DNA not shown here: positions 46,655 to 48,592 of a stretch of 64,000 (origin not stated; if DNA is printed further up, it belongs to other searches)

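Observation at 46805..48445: Arginyl-tRNA synthetase whose HIGH catalytic motif is replaced by TVAN while KMSKS is intact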

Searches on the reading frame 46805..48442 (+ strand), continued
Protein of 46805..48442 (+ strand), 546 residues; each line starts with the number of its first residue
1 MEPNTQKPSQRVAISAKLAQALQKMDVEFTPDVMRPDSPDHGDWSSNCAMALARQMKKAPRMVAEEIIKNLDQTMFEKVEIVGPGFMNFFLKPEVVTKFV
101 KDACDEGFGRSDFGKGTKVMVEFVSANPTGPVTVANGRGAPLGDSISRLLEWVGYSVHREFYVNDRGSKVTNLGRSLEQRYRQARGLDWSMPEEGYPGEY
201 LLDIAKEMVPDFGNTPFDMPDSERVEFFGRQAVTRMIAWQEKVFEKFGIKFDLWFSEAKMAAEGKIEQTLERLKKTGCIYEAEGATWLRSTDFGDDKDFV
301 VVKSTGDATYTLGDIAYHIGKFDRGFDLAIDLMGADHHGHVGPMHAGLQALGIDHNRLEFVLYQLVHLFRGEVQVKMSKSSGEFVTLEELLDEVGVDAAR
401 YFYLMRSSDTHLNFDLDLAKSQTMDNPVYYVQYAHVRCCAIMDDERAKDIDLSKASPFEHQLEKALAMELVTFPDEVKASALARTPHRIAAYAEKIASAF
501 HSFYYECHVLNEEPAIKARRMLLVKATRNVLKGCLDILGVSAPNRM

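Call 60: fold_search(model_id=the predicted structure, library=pdb)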
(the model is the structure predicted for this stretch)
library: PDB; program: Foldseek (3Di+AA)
matches with E <= 10: 765; with E <= 0.001: 237
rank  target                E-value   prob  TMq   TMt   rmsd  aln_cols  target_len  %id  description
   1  3fnr                  3.3e-36  1.00  0.76  0.92   2.5       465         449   32  CRYSTAL STRUCTURE OF PUTATIVE ARGINYL T-RNA SYNTHETASE FROM Campylobacter jejuni; (released 2009-01-27)
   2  2zue_A                6.7e-33  1.00  0.78  0.69   6.5       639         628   24  Crystal structure of Pyrococcus horikoshii arginyl-tRNA synthetase complexed with tRNA(Arg) and an ATP analog (ANP) (released 2009-08-18)
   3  1iq0                  3.3e-31  1.00  0.78  0.73   5.9       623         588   23  THERMUS THERMOPHILUS ARGINYL-TRNA SYNTHETASE (released 2001-11-28)
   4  5yym_B                9.9e-30  1.00  0.82  0.79   4.6       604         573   23  Crystal structures of E.coli arginyl-trna synthetase (argrs) in complex with substrate Arg (released 2018-12-12)
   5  5yym_A                1.2e-29  1.00  0.83  0.78   5.1       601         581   22  Crystal structures of E.coli arginyl-trna synthetase (argrs) in complex with substrate Arg (released 2018-12-12)
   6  6ao8                  2.2e-28  1.00  0.81  0.78   5.2       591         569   24  Crystal structure of arginyl-tRNA_synthetase from Neisseria gonorrhoeae in complex with arginine (released 2017-08-30)
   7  5b63_C                3.4e-28  1.00  0.80  0.79   5.5       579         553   24  Crystal structures of E.coli arginyl-tRNA synthetase (ArgRS) in complex with substrate tRNA(Arg) (released 2017-05-31)
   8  5b63_A                5.4e-28  1.00  0.80  0.78   5.1       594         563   23  Crystal structures of E.coli arginyl-tRNA synthetase (ArgRS) in complex with substrate tRNA(Arg) (released 2017-05-31)
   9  4q2t_A                2.5e-27  1.00  0.80  0.75   5.8       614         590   21  Crystal structure of Arginyl-tRNA synthetase complexed with L-arginine (released 2014-07-23)
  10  4q2t_B                8.4e-27  1.00  0.79  0.74   5.8       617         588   21  Crystal structure of Arginyl-tRNA synthetase complexed with L-arginine (released 2014-07-23)
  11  4q2x_A                1.1e-26  1.00  0.76  0.72   8.0       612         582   21  Crystal structure of Arginyl-tRNA synthetase complexed with L-canavanine (released 2014-07-23)
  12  1bs2                  1.1e-26  1.00  0.78  0.71   6.0       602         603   20  YEAST ARGINYL-TRNA SYNTHETASE (released 1999-08-27)
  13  4oby                  1.2e-26  1.00  0.79  0.77   5.3       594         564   23  Crystal Structure of E.coli Arginyl-tRNA Synthetase and Ligand Binding Studies Revealed Key Residues in Arginine Recogni (released 2014-02-12)
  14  1f7u_A                1.9e-26  1.00  0.77  0.70   6.3       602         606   20  CRYSTAL STRUCTURE OF THE ARGINYL-TRNA SYNTHETASE COMPLEXED WITH THE TRNA(ARG) AND L-ARG (released 2001-06-27)
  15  4q2x_B                3.9e-26  1.00  0.79  0.74   5.9       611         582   22  Crystal structure of Arginyl-tRNA synthetase complexed with L-canavanine (released 2014-07-23)
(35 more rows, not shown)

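Call 61: list_cluster_members(proteins=[P0002, P0005, P0007, P0210, P0191, P0013, P0121, P0125])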
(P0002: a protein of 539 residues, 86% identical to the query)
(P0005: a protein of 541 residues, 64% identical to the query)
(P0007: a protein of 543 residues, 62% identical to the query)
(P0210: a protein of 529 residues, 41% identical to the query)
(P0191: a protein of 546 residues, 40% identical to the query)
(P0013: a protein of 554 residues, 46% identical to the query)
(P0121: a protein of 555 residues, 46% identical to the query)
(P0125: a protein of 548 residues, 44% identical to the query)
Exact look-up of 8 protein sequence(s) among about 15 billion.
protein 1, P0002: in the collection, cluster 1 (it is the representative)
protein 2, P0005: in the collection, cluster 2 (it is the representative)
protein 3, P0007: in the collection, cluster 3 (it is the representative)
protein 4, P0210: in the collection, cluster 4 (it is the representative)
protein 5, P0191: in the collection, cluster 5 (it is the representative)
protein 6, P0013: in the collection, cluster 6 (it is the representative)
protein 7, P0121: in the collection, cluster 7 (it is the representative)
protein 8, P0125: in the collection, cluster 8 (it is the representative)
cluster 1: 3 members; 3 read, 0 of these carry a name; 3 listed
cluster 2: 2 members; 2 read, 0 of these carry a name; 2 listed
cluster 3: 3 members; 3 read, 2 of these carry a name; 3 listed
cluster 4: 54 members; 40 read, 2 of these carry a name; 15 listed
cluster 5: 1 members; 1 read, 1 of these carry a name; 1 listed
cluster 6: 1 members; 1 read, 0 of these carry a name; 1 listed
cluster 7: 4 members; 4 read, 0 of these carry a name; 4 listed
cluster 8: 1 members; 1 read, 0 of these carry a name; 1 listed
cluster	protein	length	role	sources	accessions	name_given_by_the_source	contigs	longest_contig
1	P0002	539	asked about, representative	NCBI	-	-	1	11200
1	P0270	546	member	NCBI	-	-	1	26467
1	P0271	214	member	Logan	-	-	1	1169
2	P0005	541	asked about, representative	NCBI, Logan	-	-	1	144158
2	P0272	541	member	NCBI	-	-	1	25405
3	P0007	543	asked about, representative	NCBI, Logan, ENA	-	-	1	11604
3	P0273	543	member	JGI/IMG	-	arginyl-tRNA synthetase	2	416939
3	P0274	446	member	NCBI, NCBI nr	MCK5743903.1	MAG: arginine--tRNA ligase [Caldisericia bacterium] | arginine--tRNA ligase [Caldisericia bacterium]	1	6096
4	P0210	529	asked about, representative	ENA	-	-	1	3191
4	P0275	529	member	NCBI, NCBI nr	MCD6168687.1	MAG: arginine--tRNA ligase [Caldisericia bacterium] | arginine--tRNA ligase [Caldisericia bacterium]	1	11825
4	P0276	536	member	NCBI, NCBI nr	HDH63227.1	MAG TPA: arginine--tRNA ligase [Firmicutes bacterium] | arginine--tRNA ligase [Bacillota bacterium]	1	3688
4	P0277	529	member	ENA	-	-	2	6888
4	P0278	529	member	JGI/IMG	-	-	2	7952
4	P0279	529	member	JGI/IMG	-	-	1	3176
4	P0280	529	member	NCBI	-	-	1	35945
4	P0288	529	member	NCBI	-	-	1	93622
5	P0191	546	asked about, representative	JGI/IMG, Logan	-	arginyl-tRNA synthetase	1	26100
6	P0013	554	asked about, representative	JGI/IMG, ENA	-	-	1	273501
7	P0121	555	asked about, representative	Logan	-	-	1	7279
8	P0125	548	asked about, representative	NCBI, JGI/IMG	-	-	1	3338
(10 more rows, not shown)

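Call 62: find_encoding_contigs(protein=P0210, flank=10000, max_places=10)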
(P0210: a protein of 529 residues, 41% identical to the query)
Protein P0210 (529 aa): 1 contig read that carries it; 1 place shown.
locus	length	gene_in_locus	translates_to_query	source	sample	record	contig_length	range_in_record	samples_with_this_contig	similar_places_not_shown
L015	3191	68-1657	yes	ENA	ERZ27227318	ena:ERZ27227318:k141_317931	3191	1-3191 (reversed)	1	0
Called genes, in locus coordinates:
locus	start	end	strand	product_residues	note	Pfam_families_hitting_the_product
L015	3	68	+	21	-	?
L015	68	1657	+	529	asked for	PF03485:Arg_tRNA_synt_N (faint), PF00750:tRNA-synt_1d, PF01406:tRNA-synt_1e (faint), PF09334:tRNA-synt_1g (faint), PF05746:DALR_1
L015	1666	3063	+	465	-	PF02934:GatB_N, PF02637:GatB_Yqey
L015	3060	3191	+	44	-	?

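Call 63: find_encoding_contigs(protein=P0288, flank=10000, max_places=5)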
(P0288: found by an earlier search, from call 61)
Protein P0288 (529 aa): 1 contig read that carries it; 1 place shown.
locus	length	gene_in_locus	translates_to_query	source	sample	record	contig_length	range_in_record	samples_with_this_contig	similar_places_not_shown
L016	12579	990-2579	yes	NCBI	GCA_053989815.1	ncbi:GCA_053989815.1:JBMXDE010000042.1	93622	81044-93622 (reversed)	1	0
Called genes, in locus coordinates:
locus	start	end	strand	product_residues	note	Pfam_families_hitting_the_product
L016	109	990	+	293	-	PF04972:BON, PF21937:Yop-YscD_ppl_2nd (faint), PF04972:BON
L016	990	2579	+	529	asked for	PF03485:Arg_tRNA_synt_N (faint), PF00750:tRNA-synt_1d, PF01406:tRNA-synt_1e (faint), PF01921:tRNA-synt_1f (faint), PF09334:tRNA-synt_1g (faint), PF05746:DALR_1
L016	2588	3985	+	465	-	PF02934:GatB_N, PF02637:GatB_Yqey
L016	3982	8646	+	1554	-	PF02811:PHP, PF07733:DNA_pol3_alpha, PF17657:DNA_pol3_finger, PF14890:Intein_splicing, PF14528:LAGLIDADG_3, PF14579:HHH_6, PF01336:tRNA_anti-codon (weak)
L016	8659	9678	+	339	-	PF00365:PFK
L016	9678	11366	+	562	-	PF00989:PAS, PF13426:PAS_9 (weak), PF00512:HisKA, PF02518:HATPase_c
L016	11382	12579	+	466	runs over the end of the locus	PF00072:Response_reg, PF00004:AAA (faint), PF00158:Sigma54_activat, PF14532:Sigma54_activ_2, PF07724:AAA_2 (weak), PF07728:AAA_5 (weak), PF25601:AAA_lid_14, PF02954:HTH_8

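Call 64: find_encoding_contigs(protein=P0275, flank=10000, max_places=5)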
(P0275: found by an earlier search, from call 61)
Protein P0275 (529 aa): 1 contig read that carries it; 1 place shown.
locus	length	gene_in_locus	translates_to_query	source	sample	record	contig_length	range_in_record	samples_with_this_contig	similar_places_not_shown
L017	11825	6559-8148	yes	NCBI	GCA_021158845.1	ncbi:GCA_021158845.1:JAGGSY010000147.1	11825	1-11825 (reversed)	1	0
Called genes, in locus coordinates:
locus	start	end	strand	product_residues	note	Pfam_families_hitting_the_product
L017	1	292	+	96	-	PF03602:Cons_hypoth95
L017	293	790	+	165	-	PF01467:CTP_transf_like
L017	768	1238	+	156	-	PF28068:Scy (weak)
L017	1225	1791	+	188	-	PF02620:YceD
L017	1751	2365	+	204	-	PF01944:SpoIIM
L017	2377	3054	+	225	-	PF00730:HhH-GPD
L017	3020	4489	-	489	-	PF04851:ResIII (faint), PF05496:RuvB_N (weak), PF13177:DNA_pol3_delta2, PF00004:AAA, PF13401:AAA_22 (weak), PF22608:DNAX_ATPase_lid, PF20964:DnaX_C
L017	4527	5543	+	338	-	PF00155:Aminotran_1_2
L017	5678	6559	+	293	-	PF04972:BON, PF21937:Yop-YscD_ppl_2nd (faint), PF04972:BON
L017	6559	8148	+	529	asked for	PF03485:Arg_tRNA_synt_N (faint), PF00750:tRNA-synt_1d, PF01406:tRNA-synt_1e (faint), PF01921:tRNA-synt_1f (faint), PF09334:tRNA-synt_1g (faint), PF05746:DALR_1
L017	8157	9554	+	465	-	PF02934:GatB_N, PF02637:GatB_Yqey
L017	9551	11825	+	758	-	PF02811:PHP, PF07733:DNA_pol3_alpha, PF17657:DNA_pol3_finger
